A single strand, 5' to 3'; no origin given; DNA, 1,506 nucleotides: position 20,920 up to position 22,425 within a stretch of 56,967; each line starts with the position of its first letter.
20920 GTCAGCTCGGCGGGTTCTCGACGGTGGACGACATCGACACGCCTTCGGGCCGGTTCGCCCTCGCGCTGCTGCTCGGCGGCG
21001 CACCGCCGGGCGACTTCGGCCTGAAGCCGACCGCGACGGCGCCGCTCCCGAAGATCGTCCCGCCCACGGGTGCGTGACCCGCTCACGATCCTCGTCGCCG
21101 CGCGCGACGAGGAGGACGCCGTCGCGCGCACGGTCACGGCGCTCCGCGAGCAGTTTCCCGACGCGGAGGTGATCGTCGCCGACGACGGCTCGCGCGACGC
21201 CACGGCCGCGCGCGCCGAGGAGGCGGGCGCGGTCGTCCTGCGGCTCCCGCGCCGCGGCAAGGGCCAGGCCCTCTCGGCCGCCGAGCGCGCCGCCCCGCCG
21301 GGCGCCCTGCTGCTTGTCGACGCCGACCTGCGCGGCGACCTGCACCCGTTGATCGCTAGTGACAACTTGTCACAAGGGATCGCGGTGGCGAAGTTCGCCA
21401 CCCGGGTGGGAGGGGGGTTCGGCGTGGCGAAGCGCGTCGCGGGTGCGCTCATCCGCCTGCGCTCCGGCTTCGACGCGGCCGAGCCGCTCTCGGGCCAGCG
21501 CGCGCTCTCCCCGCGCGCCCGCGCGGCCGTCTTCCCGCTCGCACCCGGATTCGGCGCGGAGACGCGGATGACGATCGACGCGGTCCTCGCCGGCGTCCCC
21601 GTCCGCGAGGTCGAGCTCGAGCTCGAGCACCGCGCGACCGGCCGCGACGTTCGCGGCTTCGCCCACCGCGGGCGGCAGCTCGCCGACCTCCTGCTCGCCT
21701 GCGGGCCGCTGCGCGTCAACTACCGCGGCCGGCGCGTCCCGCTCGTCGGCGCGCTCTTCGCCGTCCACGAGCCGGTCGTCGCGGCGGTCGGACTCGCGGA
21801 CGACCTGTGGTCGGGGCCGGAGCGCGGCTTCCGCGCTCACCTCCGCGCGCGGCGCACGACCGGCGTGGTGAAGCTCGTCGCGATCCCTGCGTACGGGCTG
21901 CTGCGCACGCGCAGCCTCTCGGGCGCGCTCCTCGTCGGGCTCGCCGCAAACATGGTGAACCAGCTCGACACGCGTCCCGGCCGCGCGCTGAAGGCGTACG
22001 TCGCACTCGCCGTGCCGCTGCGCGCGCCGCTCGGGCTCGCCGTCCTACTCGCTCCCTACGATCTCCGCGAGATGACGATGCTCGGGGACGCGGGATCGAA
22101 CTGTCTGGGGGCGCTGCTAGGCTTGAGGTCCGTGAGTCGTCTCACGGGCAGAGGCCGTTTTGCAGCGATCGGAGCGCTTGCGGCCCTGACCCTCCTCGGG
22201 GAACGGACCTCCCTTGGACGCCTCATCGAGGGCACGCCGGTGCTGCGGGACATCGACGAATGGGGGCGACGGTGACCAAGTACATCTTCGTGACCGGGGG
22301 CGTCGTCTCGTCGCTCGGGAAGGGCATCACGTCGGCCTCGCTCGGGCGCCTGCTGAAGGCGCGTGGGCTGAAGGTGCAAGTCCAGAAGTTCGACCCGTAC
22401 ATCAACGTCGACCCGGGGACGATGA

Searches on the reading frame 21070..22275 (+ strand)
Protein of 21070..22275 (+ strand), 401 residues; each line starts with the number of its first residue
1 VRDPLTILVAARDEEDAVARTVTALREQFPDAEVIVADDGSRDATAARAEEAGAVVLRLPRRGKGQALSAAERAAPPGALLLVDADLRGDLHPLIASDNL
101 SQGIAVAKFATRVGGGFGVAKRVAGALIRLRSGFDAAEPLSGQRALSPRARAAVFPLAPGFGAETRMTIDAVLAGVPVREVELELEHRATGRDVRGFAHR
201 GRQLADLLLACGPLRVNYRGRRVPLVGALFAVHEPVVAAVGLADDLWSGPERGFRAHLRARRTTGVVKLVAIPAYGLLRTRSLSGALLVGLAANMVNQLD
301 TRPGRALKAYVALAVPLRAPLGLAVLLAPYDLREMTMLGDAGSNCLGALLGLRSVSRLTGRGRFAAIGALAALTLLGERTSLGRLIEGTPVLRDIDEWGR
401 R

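Call 8: search_protein_families(library=pfam, proteins=[window:21070-22275:+], max_evalue=0.001)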
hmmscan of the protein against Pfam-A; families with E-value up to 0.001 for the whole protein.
window:21070-22275:+ (401 aa): 2 families
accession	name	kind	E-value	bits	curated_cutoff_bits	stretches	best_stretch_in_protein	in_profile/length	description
PF00535.33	Glycos_transf_2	-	1.9e-14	54.4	23.3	1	6-87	1-89/168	Glycosyl transferase family 2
PF13641.12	Glyco_tranf_2_3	-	1.5e-05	25.5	27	1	5-86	3-96/230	Glycosyltransferase like family 2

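Call 31: find_homologous_proteins(query=window:21070-22275:+, max_evalue=1e-10)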
Query window:21070-22275:+ (401 aa): 5879 proteins with E <= 1e-10 among 8000 candidates; the best 120 are listed.
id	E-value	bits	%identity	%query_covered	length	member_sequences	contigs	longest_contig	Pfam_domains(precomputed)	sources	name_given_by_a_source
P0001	1.0e-245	833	100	100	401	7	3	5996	PF13641.13,PF00535.33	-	-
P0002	1.2e-228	777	93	100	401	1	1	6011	PF13641.13,PF00535.33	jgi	jgi:hypothetical protein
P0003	2.1e-219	746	90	100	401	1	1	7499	PF00535.33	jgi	jgi:hypothetical protein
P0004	6.2e-218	741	90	100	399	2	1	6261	PF00535.33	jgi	jgi:hypothetical protein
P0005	3.8e-204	696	85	100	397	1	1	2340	PF00535.33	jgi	jgi:Glycosyl transferase family 2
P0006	2.3e-201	687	83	100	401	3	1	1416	PF13641.13,PF00535.33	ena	-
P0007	3.3e-200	683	83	99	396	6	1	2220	PF00535.33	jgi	jgi:hypothetical protein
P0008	4.8e-200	683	84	99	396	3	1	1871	PF00535.33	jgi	jgi:hypothetical protein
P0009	1.7e-199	681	83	100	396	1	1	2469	PF13641.13,PF00535.33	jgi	-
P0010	2.5e-199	680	83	100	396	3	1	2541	PF13641.13,PF00535.33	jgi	-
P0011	8.7e-197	672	82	99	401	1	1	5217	PF13641.13,PF00535.33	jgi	jgi:Glycosyl transferase family 2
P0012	2.2e-196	671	82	100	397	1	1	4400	PF13641.13,PF00535.33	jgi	jgi:hypothetical protein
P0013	2.5e-196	670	83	99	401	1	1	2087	PF00535.33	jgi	jgi:hypothetical protein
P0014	9.9e-194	662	81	99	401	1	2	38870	PF13641.13,PF00535.33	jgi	jgi:hypothetical protein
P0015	3.2e-192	657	80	99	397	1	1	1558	PF00535.33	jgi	jgi:hypothetical protein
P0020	4.0e-190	650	79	100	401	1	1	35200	PF00535.33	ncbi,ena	-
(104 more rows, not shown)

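Call 34: find_encoding_contigs(protein=P0020, flank=10000, max_places=2)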
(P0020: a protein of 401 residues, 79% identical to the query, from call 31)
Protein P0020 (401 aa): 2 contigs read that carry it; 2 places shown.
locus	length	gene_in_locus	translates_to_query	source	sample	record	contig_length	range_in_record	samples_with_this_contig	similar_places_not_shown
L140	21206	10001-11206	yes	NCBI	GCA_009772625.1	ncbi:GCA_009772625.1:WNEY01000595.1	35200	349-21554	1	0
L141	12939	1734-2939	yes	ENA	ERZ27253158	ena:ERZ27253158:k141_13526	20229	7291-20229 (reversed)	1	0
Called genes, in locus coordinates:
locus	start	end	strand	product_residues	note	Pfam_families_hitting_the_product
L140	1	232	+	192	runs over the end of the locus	?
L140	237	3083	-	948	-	PF00211:Guanylate_cyc, PF13191:AAA_16, PF13401:AAA_22 (weak), PF13374:TPR_10 (faint), PF13424:TPR_12 (weak)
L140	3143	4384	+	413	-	PF05977:MFS_3, PF07690:MFS_1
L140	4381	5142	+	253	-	PF01479:S4 (weak), PF01728:FtsJ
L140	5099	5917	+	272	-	PF01513:NAD_kinase, PF20143:NAD_kinase_C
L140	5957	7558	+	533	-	PF02463:SMC_N, PF13476:AAA_23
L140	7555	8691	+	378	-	PF01973:MptE-like (weak), PF04263:TPK_catalytic, PF12555:SteA-like_C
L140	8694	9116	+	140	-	PF10604:Polyketide_cyc2 (weak), PF08327:AHSA1 (weak)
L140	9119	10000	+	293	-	PF11382:MctB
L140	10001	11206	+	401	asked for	PF00535:Glycos_transf_2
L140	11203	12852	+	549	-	PF06418:CTP_synth_N, PF00117:GATase, PF07722:Peptidase_C26 (faint)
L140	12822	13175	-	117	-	PF00989:PAS, PF13188:PAS_8 (weak), PF08448:PAS_4 (weak), PF13426:PAS_9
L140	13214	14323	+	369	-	PF04389:Peptidase_M28, PF05343:Peptidase_M42 (faint), PF01546:Peptidase_M20, PF07687:M20_dimer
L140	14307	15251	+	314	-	PF12982:DUF3866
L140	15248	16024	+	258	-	PF00248:Aldo_ket_red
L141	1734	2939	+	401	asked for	PF00535:Glycos_transf_2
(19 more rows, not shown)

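Call 35: find_encoding_contigs(protein=P0002, flank=5000, max_places=2)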
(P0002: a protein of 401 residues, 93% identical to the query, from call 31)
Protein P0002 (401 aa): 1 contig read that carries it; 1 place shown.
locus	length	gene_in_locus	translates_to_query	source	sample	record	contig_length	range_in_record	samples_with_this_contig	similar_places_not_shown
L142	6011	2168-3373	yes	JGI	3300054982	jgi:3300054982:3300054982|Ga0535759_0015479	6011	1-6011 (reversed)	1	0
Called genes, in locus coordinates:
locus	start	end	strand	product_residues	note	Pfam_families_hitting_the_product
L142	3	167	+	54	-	?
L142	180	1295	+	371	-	PF04263:TPK_catalytic (weak), PF12555:SteA-like_C (weak)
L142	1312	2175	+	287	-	PF11382:MctB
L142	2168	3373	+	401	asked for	PF00535:Glycos_transf_2, PF13641:Glyco_tranf_2_3 (weak)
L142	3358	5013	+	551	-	PF06418:CTP_synth_N, PF00117:GATase, PF07722:Peptidase_C26 (faint)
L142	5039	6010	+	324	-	?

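Call 36: find_encoding_contigs(protein=P0001, flank=5000, max_places=4)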
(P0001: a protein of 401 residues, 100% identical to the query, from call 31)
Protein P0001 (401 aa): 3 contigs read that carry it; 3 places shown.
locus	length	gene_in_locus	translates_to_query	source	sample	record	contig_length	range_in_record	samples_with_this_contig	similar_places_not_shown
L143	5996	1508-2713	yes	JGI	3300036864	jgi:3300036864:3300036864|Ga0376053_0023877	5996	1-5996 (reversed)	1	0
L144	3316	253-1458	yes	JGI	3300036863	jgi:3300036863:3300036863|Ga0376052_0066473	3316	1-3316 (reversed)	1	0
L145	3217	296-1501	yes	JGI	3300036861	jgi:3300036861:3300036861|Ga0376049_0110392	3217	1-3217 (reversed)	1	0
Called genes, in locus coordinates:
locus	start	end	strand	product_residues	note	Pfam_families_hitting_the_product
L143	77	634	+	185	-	PF04263:TPK_catalytic (weak), PF12555:SteA-like_C (weak)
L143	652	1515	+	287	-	PF11382:MctB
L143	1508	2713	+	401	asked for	PF00535:Glycos_transf_2, PF13641:Glyco_tranf_2_3 (faint)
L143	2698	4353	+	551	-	PF06418:CTP_synth_N, PF00117:GATase, PF07722:Peptidase_C26 (faint)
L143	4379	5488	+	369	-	PF04389:Peptidase_M28, PF05343:Peptidase_M42 (faint), PF01546:Peptidase_M20, PF07687:M20_dimer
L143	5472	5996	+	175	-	?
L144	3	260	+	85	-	?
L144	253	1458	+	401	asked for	PF00535:Glycos_transf_2, PF13641:Glyco_tranf_2_3 (faint)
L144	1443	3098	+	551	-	PF06418:CTP_synth_N, PF00117:GATase, PF07722:Peptidase_C26 (faint)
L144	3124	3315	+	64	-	?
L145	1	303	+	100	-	PF11382:MctB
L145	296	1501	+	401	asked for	PF00535:Glycos_transf_2, PF13641:Glyco_tranf_2_3 (faint)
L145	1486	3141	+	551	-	PF06418:CTP_synth_N, PF00117:GATase, PF07722:Peptidase_C26 (faint)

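Call 46: search_protein_representatives(protein=window:21070-22275:+)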
Query: 401 residues. Proteins with E-value up to 0.001 (for the whole library): 6105; up to 1e-10: 1381; up to 1e-30: 108. The best 150 are listed.
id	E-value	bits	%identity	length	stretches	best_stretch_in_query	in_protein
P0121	2.1e-128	445.1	63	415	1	4-401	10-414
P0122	1.6e-112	392.9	76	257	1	147-401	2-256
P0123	4.3e-98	345.4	66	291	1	69-357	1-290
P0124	6.5e-90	318.5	65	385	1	2-261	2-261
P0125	7.7e-89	314.9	68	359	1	7-267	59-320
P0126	1.6e-87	310.6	68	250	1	4-247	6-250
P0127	3.6e-72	260.1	54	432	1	4-343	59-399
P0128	4.8e-71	256.3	60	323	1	35-318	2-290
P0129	5.3e-70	252.9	64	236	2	84-214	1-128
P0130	1.9e-69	251.1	58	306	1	35-329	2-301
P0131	1.9e-69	251.1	77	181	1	235-400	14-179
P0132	1.5e-68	248.1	62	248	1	87-316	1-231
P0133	2.4e-66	240.9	73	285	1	21-205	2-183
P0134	1.3e-64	235.2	52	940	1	7-361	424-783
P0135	1.0e-60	222.4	67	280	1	179-374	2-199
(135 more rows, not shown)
